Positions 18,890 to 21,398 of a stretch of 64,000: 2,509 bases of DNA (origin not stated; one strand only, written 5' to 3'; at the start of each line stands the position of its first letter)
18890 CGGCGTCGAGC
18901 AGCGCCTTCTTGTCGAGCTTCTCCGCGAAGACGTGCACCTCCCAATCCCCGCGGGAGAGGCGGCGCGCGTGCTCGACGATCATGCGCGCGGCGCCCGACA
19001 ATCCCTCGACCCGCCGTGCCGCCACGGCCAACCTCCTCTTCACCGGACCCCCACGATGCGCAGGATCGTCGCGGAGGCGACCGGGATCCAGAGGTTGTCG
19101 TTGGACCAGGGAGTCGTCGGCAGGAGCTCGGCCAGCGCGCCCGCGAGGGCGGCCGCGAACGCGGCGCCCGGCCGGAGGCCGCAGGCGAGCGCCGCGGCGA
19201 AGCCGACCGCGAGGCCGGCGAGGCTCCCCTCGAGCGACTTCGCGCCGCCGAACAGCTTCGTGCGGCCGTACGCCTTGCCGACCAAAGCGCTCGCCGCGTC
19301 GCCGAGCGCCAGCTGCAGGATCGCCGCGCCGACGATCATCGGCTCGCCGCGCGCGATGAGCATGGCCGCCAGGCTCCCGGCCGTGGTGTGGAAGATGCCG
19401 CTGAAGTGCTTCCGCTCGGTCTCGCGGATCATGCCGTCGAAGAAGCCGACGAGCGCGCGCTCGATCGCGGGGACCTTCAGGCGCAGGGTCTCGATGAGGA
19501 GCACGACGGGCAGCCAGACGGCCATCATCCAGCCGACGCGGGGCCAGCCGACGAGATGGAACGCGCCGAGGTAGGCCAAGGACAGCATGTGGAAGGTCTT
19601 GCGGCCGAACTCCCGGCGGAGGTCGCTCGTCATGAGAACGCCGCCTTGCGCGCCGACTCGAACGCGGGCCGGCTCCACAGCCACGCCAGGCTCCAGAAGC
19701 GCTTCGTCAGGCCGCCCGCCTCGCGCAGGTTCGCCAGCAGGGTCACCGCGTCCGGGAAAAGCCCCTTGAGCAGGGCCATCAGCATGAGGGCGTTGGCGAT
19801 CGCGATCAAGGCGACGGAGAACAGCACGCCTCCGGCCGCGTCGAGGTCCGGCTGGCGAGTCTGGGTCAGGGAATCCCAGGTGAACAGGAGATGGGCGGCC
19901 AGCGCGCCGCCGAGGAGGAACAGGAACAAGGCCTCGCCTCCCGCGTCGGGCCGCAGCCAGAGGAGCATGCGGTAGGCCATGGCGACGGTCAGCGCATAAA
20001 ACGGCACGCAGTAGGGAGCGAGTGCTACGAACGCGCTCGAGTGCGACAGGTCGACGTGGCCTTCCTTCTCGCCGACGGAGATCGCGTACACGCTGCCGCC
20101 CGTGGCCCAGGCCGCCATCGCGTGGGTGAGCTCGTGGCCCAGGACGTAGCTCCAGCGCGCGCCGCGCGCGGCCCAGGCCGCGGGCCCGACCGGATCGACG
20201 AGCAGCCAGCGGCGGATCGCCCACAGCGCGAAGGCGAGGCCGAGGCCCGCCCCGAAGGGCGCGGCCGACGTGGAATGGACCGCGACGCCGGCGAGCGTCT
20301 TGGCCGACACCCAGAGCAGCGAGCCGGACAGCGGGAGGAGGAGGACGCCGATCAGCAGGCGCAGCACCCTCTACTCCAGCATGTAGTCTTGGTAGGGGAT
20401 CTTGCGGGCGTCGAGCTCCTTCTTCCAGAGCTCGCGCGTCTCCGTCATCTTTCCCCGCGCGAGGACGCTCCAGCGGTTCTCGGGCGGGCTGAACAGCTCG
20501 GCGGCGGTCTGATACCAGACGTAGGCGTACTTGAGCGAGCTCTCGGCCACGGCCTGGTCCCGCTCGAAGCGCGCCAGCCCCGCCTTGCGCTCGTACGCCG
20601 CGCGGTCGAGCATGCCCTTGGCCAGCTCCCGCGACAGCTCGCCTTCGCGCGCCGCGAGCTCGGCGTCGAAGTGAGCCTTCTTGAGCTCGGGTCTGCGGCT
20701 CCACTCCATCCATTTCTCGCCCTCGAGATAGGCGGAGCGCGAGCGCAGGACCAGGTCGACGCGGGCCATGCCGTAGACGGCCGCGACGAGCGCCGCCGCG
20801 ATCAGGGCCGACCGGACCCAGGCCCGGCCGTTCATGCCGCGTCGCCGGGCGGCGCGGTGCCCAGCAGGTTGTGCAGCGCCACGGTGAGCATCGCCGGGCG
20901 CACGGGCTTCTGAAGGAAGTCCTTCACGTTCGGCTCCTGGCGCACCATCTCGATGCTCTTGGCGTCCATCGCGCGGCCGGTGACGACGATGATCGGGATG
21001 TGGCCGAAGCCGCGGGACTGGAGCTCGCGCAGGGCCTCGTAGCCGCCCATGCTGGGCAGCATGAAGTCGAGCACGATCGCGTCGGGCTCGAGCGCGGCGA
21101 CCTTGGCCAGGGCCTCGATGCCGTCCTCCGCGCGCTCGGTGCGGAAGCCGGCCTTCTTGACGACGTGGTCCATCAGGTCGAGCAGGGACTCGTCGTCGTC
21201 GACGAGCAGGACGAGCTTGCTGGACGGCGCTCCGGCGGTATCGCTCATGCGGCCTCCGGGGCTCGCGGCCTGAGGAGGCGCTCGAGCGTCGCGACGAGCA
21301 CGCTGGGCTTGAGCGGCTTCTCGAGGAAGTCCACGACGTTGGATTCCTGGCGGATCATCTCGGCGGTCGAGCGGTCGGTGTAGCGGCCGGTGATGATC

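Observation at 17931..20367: Possible glycolipid synthesis and export module: HExxH membrane protein, CTP-dependent polyprenol/DAG-kinase-like protein, GT4 glycosyltransferase, then AsmA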

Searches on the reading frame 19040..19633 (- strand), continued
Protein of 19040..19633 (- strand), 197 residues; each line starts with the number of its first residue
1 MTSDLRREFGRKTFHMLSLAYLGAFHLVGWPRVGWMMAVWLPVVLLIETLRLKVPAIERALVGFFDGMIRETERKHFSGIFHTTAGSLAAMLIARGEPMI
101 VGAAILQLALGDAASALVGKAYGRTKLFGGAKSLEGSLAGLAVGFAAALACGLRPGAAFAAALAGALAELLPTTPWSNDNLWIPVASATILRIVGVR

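Call 58: search_protein_families(library=pfam, proteins=[L113:4806-5954:+, L099:2656-3780:+, L052:6510-7244:+, L060:6575-7264:+, L102:6735-7466:+, L102:7463-8179:+, L090:5249-6640:+, L086:1932-3632:+, L052:5233-5973:+, L102:8176-9822:+], max_evalue=0.001)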
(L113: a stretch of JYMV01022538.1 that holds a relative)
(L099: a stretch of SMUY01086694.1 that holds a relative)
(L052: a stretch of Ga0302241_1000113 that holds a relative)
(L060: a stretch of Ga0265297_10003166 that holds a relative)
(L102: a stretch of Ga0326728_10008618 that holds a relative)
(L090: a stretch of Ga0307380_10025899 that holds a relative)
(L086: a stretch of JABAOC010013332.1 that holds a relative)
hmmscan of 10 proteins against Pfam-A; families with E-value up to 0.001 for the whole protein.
L113:4806-5954:+ (382 aa): 6 families
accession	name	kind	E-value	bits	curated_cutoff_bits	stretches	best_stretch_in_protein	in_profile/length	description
PF00005.33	ABC_tran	-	1.1e-31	110.8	25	1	30-172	1-136/137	ABC transporter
PF17912.7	OB_MalK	-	2.2e-09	38.5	27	1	246-303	1-53/53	MalK OB fold domain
PF08402.16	TOBE_2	-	1.4e-07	32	21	1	297-374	2-76/76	TOBE domain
PF02463.25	SMC_N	-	5.4e-06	26.4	40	0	127-221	119-217/220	RecF/RecN/SMC N terminal domain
PF13304.12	AAA_21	-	0.00034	21.2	27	0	42-79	1-36/304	AAA domain, putative AbiEii toxin, Type IV TA system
PF13401.12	AAA_22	-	0.0008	20.2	27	0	39-201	4-121/130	AAA domain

L099:2656-3780:+ (374 aa): 6 families
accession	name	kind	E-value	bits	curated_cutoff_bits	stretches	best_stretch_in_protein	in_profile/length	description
PF00005.33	ABC_tran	-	1.3e-32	113.7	25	1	20-162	2-137/137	ABC transporter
PF17912.7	OB_MalK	-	5.3e-12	46.9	27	1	235-292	1-53/53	MalK OB fold domain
PF08402.16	TOBE_2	-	7e-08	32.9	21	1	286-363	2-76/76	TOBE domain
PF13304.12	AAA_21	-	2.8e-06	28.1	27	0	140-195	243-301/304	AAA domain, putative AbiEii toxin, Type IV TA system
PF02463.25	SMC_N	-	1.4e-05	25.1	40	0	110-205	113-212/220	RecF/RecN/SMC N terminal domain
PF13401.12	AAA_22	-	0.0007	20.3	27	0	28-192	4-123/130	AAA domain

L052:6510-7244:+ (244 aa): 1 family
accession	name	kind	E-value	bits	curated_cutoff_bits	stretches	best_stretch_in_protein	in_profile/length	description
PF01522.26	Polysacc_deac_1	-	9e-32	110.1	23.1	1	47-172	2-123/124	Polysaccharide deacetylase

L060:6575-7264:+ (229 aa): 1 family
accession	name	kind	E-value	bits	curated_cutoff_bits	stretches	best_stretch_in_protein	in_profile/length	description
PF01522.26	Polysacc_deac_1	-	1.7e-28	99.5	23.1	1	31-154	2-122/124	Polysaccharide deacetylase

L102:6735-7466:+ (243 aa): 1 family
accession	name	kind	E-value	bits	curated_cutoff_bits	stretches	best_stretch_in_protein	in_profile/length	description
PF01522.26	Polysacc_deac_1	-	6.9e-35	120.1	23.1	1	45-169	2-122/124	Polysaccharide deacetylase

L102:7463-8179:+ (238 aa): 1 family
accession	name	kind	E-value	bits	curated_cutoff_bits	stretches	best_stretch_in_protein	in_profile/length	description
PF01522.26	Polysacc_deac_1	-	3.7e-30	104.9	23.1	1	41-166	3-121/124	Polysaccharide deacetylase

L090:5249-6640:+ (463 aa): 2 families
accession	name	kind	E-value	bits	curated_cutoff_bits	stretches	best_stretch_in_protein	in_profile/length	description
PF04055.27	Radical_SAM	-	4e-20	73.1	29.5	1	111-256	1-159/166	Radical SAM superfamily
PF13186.11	SPASM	-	1.8e-05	25.3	21.5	1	333-381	5-56/67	Iron-sulfur cluster-binding domain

L086:1932-3632:+ (566 aa): 3 families
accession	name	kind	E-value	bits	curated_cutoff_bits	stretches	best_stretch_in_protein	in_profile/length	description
PF13616.12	Rotamase_3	-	1.4e-37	129.2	22.5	2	152-259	16-114/116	PPIC-type PPIASE domain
PF00639.27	Rotamase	-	6.4e-35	120.5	21.7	2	173-257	10-95/97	PPIC-type PPIASE domain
PF13145.12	Rotamase_2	-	3.1e-30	105.9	27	2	397-512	1-111/121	PPIC-type PPIASE domain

L052:5233-5973:+ (246 aa): 2 families
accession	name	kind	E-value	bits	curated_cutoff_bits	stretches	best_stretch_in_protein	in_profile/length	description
PF20230.4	DUF6588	-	1e-05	25.3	27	1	88-230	139-304/319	Family of unknown function (DUF6588)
PF13505.12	OMP_b-brl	-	0.00019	22.1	28.7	1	118-220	39-140/175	Outer membrane protein beta-barrel domain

L102:8176-9822:+ (548 aa): 2 families
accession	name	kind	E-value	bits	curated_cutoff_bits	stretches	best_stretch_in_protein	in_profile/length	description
PF13231.12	PMT_2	-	8.8e-17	62.2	26.1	1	74-223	2-152/160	Dolichyl-phosphate-mannose-protein mannosyltransferase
PF02366.24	PMT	-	5.2e-08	33.2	22.7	1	91-229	80-234/245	Dolichyl-phosphate-mannose-protein mannosyltransferase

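Call 78: search_protein_families(library=pfam, proteins=[L060:7648-10614:+, L060:10611-12065:+, L061:6507-7328:+, L061:7328-8950:+, L061:8947-9627:+, L074:7426-9090:+, L074:9109-9771:+, L071:6599-8326:+, L063:2074-3798:+, L052:8422-10734:+], max_evalue=0.001)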
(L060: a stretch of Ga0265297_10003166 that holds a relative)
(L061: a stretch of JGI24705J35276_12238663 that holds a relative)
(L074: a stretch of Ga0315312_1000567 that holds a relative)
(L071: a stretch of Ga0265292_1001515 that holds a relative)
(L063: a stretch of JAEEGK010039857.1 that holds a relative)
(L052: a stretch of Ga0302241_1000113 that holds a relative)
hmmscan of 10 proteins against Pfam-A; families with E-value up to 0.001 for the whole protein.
L060:7648-10614:+ (988 aa): 20 families
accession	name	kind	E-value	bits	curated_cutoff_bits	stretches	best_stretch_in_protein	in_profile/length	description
PF13174.12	TPR_6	-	5.8e-71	230.8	26.3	1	319-346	6-33/33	Tetratricopeptide repeat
PF13432.12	TPR_16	-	1.7e-53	179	32.7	7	169-223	3-54/65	Tetratricopeptide repeat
PF07719.23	TPR_2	-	6.4e-50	163.6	27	0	164-188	2-26/34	Tetratricopeptide repeat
PF13525.12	YfiO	-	7.6e-32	111.2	25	4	349-468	4-134/203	Outer membrane lipoprotein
PF13428.12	TPR_14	-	2.7e-30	102.2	23.5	0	164-197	2-35/44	Tetratricopeptide repeat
PF14559.12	TPR_19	-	4.7e-26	91.3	25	0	251-314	3-64/68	Tetratricopeptide repeat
PF13424.12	TPR_12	-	1.2e-23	83.5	30.1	0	130-187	6-69/77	Tetratricopeptide repeat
PF12895.13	ANAPC3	-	1.4e-23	83.4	27.2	1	104-188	2-81/82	Anaphase-promoting complex, cyclosome, subunit 3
PF00515.34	TPR_1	-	3.6e-22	77.6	27.8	0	164-188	2-26/34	Tetratricopeptide repeat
PF09976.15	TPR_21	-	5.4e-18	65.9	25.5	0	808-927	55-171/193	Tetratricopeptide repeat-like domain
PF21545.3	T7SS_EccA1_N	-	8.4e-15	55.2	27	1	508-646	109-244/272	T7SS, ESX-1 secretion system protein EccA1, N-terminal domain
PF13512.12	TPR_18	-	6e-12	46.4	21.9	1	540-621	15-99/145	Tetratricopeptide repeat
PF13181.12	TPR_8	-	1.2e-11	44.3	25.7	0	644-674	2-32/34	Tetratricopeptide repeat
PF24575.1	TPR_Slam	-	3.1e-10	40.9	35.2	0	428-483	51-103/104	Surface lipoprotein assembly modifier, N-terminal TPR repeats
PF13371.12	TPR_9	-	1.2e-07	32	35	0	394-419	36-61/73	Tetratricopeptide repeat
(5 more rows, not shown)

L060:10611-12065:+ (484 aa): 0 families

L061:6507-7328:+ (273 aa): 3 families
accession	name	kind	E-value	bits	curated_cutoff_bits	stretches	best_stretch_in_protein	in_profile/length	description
PF00005.33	ABC_tran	-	1.2e-29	104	25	1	41-184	1-136/137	ABC transporter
PF13304.12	AAA_21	-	4.8e-10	40.4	27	1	144-214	225-298/304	AAA domain, putative AbiEii toxin, Type IV TA system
PF13476.12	AAA_23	-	0.00093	20.3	27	0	38-74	7-42/201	AAA domain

L061:7328-8950:+ (540 aa): 1 family
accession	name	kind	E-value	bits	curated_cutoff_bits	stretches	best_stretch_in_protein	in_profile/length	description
PF16949.11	ABC_tran_2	-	1.2e-72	246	25.7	1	25-537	8-539/542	Putative ATP-binding cassette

L061:8947-9627:+ (226 aa): 1 family
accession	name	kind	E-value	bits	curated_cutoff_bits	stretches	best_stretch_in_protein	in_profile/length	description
PF01522.26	Polysacc_deac_1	-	4.2e-35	120.8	23.1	1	27-152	2-123/124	Polysaccharide deacetylase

L074:7426-9090:+ (554 aa): 1 family
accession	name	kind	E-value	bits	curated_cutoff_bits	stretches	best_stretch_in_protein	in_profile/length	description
PF16949.11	ABC_tran_2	-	2.5e-106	357.1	25.7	1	25-553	5-541/542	Putative ATP-binding cassette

L074:9109-9771:+ (220 aa): 1 family
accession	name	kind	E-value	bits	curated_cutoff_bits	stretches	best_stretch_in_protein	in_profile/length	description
PF01694.28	Rhomboid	-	3e-35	122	22.6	1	64-214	6-142/143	Rhomboid domain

L071:6599-8326:+ (575 aa): 17 families
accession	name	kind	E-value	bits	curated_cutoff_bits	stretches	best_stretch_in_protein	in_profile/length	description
PF00515.34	TPR_1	-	2.5e-31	106.6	27.8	3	354-386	1-33/34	Tetratricopeptide repeat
PF07719.23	TPR_2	-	2.5e-24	83.8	27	3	354-387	1-34/34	Tetratricopeptide repeat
PF13414.12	TPR_11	-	7.1e-24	83.7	26.8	3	395-435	1-41/42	TPR repeat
PF13431.12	TPR_17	-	9.9e-23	78.9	24.4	3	411-442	2-33/34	Tetratricopeptide repeat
PF13181.12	TPR_8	-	4.6e-18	64.2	25.7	2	354-386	1-33/34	Tetratricopeptide repeat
PF13432.12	TPR_16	-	1.2e-12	48.4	32.7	1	359-422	2-65/65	Tetratricopeptide repeat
PF14559.12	TPR_19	-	2.5e-12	47.3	25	0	437-487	6-58/68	Tetratricopeptide repeat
PF13424.12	TPR_12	-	2.7e-12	47.2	30.1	2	389-451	4-74/77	Tetratricopeptide repeat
PF13371.12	TPR_9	-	1.2e-10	41.7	35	1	402-458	9-65/73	Tetratricopeptide repeat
PF13428.12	TPR_14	-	2e-10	40.7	23.5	0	423-464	2-43/44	Tetratricopeptide repeat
PF13174.12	TPR_6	-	2.5e-07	31.3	26.3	0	355-382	1-28/33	Tetratricopeptide repeat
PF13374.12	TPR_10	-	3.7e-06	27.2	27.5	0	422-450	2-30/42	Tetratricopeptide repeat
PF25575.1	TPR_BSK1_C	-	3.6e-05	24.1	42.2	1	360-424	48-113/118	Serine/threonine-protein kinase BSK1-like, TPR repeats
PF13176.12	TPR_7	-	4.9e-05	23.5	27.9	0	359-384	4-29/36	Tetratricopeptide repeat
PF12895.13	ANAPC3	-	7.7e-05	23.3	27.2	0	334-409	3-77/82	Anaphase-promoting complex, cyclosome, subunit 3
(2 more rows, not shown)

L063:2074-3798:+ (574 aa): 3 families
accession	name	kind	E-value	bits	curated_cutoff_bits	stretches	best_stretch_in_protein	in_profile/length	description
PF00587.30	tRNA-synt_2b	-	4.7e-35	121.7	29.3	1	94-456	1-178/179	tRNA synthetase class II core domain (G, H, P, S and T)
PF04073.20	tRNA_edit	-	3.1e-25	89.1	25.5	1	257-371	1-117/123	Aminoacyl-tRNA editing domain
PF03129.25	HGTP_anticodon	-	1.3e-22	80.2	21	1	473-567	1-93/94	Anticodon binding domain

L052:8422-10734:+ (770 aa): 3 families
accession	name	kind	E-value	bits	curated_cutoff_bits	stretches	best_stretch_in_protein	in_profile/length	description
PF02867.20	Ribonuc_red_lgC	-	7.6e-146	487.2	23.9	1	99-564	1-523/523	Ribonucleotide reductase, barrel domain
PF12637.14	TSCPD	-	6.8e-23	81.2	22.8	1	611-700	11-88/88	TSCPD domain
PF00317.26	Ribonuc_red_lgN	-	2.5e-20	72.7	28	1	17-95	4-76/77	Ribonucleotide reductase, all-alpha domain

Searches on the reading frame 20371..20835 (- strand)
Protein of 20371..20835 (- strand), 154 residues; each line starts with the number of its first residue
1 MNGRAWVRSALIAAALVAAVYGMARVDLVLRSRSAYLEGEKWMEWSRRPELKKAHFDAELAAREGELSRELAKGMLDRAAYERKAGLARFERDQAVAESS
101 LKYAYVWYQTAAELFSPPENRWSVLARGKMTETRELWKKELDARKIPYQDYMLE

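Call 3: search_protein_families(library=pfam, proteins=[window:20371-20835:-], max_evalue=0.01)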
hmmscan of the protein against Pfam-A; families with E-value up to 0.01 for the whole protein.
window:20371-20835:- (154 aa): 0 families

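Call 4: search_protein_families(library=ncbifam, proteins=[window:20371-20835:-], max_evalue=0.01)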
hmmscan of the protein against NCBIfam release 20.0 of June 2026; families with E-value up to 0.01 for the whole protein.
window:20371-20835:- (154 aa): 0 families

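Call 6: search_protein_families(library=pfam, proteins=[window:20371-20835:-], max_evalue=10)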
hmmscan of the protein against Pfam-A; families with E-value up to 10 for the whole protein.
window:20371-20835:- (154 aa): 0 families

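Call 80: search_solved_structures(query=window:20371-20835:-, max_evalue=10)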
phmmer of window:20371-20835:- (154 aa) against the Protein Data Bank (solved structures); distinct sequences matched with E-value up to 10: 2.
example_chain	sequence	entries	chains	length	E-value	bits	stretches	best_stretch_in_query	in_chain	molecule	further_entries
4kh7_A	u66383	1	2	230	0.96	12.7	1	7-55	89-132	Glutathione s-transferase family protein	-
3h0u_A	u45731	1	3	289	1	12.6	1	51-141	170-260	Putative enoyl-CoA hydratase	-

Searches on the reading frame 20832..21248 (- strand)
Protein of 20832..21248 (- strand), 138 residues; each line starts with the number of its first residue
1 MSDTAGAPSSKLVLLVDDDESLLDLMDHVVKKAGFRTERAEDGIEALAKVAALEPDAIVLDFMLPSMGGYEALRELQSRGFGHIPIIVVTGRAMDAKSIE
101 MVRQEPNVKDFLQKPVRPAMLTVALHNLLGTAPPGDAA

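Call 3: search_protein_families(library=pfam, proteins=[window:20832-21248:-], max_evalue=0.01)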
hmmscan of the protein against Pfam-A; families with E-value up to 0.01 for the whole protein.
window:20832-21248:- (138 aa): 1 family
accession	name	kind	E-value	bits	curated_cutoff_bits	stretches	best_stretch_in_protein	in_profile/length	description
PF00072.30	Response_reg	-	2.5e-22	79.6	30.2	1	13-125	1-110/111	Response regulator receiver domain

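Call 4: search_protein_families(library=ncbifam, proteins=[window:20832-21248:-], max_evalue=0.01)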
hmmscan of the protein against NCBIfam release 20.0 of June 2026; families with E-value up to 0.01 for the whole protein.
window:20832-21248:- (138 aa): 91 families (the best 25 are shown)
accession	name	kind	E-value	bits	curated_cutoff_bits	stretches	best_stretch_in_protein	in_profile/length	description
TIGR02154.1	PhoB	equivalog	3e-18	66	296.2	1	11-129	3-120/226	phosphate regulon transcriptional regulator PhoB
NF040689.1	MtrAB_MtrA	equivalog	6.4e-18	64.9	300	1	13-124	1-108/219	MtrAB system response regulator MtrA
NF041733.1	resp_reg_CseB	equivalog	2.3e-15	56.6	350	1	13-129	3-115/228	two-component system response regulator CseB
NF040534.1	resp_reg_YycF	equivalog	2.4e-15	56.4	340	1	12-116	2-102/231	response regulator YycF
NF045944.1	ResRegRpaBCyano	equivalog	4.8e-15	55.6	330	1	14-129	1-112/229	response regulator transcription factor RpaB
NF007135.0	PRK09581.1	equivalog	6e-15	55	474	1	12-128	4-119/457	PleD family two-component system response regulator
NF007969.0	PRK10693.1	equivalog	1.6e-14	53.7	329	1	10-117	7-111/337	two-component system response regulator RssB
NF045717.1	DVU0259_DivK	exception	1.7e-14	54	160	1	10-123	2-110/117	DVU0259 family response regulator domain-containing protein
NF008296.0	PRK11083.1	equivalog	1.9e-14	53.7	273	1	11-126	4-115/228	two-component system response regulator CreB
NF006900.1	PRK09390.1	equivalog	1e-13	51.3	255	1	10-128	4-119/203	response regulator FixJ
NF007005.1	PRK09468.1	equivalog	2.4e-13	50.1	331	1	11-129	4-119/237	osmolarity response regulator transcription factor OmpR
NF047793.1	ResRegPgtA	equivalog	2.6e-13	49.6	650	1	11-126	6-118/414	two-component system response regulator PgtA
NF008469.0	PRK11361.1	equivalog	4.3e-13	48.7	714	1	11-115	5-106/461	acetoacetate metabolism transcriptional regulator AtoC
NF007982.1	PRK10710.1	equivalog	6e-13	48.9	380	1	9-127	6-120/235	envelope stress response regulator BaeR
NF033120.0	vanR_FM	exception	6.3e-13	48.9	460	1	13-122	6-111/231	vancomycin resistance response regulator transcription factor, VanR-F/VanR-M family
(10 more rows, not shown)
